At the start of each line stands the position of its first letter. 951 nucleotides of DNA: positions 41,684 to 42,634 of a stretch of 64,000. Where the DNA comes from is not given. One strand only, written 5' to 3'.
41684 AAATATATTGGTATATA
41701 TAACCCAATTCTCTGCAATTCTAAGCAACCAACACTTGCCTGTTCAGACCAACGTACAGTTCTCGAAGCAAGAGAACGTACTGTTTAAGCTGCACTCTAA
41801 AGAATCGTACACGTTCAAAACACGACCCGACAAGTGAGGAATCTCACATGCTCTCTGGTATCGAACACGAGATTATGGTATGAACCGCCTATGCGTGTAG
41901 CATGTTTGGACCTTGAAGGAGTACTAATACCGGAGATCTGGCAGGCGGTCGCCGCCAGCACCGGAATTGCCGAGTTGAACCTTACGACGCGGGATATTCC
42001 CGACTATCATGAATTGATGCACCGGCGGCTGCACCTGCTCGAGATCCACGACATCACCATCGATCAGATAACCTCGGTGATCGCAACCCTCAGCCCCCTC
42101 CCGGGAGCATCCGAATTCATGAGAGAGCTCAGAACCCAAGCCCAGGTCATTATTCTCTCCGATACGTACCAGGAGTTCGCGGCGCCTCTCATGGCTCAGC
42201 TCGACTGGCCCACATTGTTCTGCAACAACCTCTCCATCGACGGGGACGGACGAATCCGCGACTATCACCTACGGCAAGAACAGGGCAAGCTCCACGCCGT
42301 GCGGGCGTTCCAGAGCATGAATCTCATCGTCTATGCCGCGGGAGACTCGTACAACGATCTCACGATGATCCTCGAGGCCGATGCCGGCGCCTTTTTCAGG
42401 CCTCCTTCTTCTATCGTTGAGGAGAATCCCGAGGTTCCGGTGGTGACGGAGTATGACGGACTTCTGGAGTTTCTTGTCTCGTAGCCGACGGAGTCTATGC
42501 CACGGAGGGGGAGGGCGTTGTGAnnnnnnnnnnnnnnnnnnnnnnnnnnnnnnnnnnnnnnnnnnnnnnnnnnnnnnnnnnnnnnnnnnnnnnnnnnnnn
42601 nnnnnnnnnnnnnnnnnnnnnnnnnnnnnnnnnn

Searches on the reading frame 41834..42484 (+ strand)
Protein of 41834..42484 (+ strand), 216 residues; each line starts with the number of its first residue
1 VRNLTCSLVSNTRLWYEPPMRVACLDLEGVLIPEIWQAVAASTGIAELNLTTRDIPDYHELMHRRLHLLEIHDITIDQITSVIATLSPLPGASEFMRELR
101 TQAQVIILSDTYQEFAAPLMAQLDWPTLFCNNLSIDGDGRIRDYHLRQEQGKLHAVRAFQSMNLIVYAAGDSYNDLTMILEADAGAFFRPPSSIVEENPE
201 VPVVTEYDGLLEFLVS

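Call 5: search_protein_families(library=pfam, proteins=[window:41834-42484:+], max_evalue=0.1)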
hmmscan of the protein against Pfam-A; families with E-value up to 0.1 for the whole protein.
window:41834-42484:+ (216 aa): 4 families
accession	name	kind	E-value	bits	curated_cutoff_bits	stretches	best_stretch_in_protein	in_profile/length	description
PF00702.32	Hydrolase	-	1e-09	39.5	26.4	1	21-183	2-191/191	haloacid dehalogenase-like hydrolase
PF12710.13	HAD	-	5e-08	34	27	1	89-178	87-187/189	haloacid dehalogenase-like hydrolase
PF06888.18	Put_Phosphatase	-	0.00017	21.6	27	1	38-135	23-126/234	Putative Phosphatase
PF03031.24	NIF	-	0.033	14.3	21.8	1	90-125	41-76/160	NLI interacting factor-like phosphatase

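Call 6: search_protein_families(library=ncbifam, proteins=[window:41834-42484:+], max_evalue=0.1)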
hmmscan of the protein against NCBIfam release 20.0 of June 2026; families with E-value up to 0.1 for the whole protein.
window:41834-42484:+ (216 aa): 10 families
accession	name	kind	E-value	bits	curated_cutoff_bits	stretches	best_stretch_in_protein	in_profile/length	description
NF010109.0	PRK13582.1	equivalog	1.4e-82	276.3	133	1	20-214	1-195/205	bifunctional phosphoserine phosphatase/homoserine phosphotransferase ThrH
TIGR02137.1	HSK-PSP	equivalog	1.5e-72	243.4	223.4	1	20-212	1-193/203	bifunctional phosphoserine phosphatase/homoserine phosphotransferase ThrH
TIGR00338.1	serB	equivalog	1.9e-11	44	144.15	1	21-189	15-194/219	phosphoserine phosphatase SerB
TIGR01488.1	HAD-SF-IB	subfamily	1.5e-08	34.8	45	1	61-181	47-176/177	HAD-IB family phosphatase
TIGR01489.1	DKMTPPase-SF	subfamily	9e-05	22.6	81.55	1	59-182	44-181/188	MtnX-like HAD-IB family phosphatase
TIGR01490.1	HAD-SF-IB-hyp1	subfamily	0.001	19.3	98.3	1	91-183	91-191/202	HAD-IB family hydrolase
TIGR01494.1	ATPase_P-type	subfamily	0.0035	15.9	62.3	1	150-185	372-407/478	HAD-IC family P-type ATPase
NF008350.0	PRK11133.1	equivalog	0.012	14.7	413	1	57-190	153-291/324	phosphoserine phosphatase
TIGR01486.1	HAD-SF-IIB-MPGP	subfamily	0.022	14.1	164.75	1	161-184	193-216/257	mannosyl-3-phosphoglycerate phosphatase family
TIGR03351.1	PhnX-like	hypoth_equivalog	0.051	13.5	218.9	0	86-128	86-129/220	phosphonatase-like hydrolase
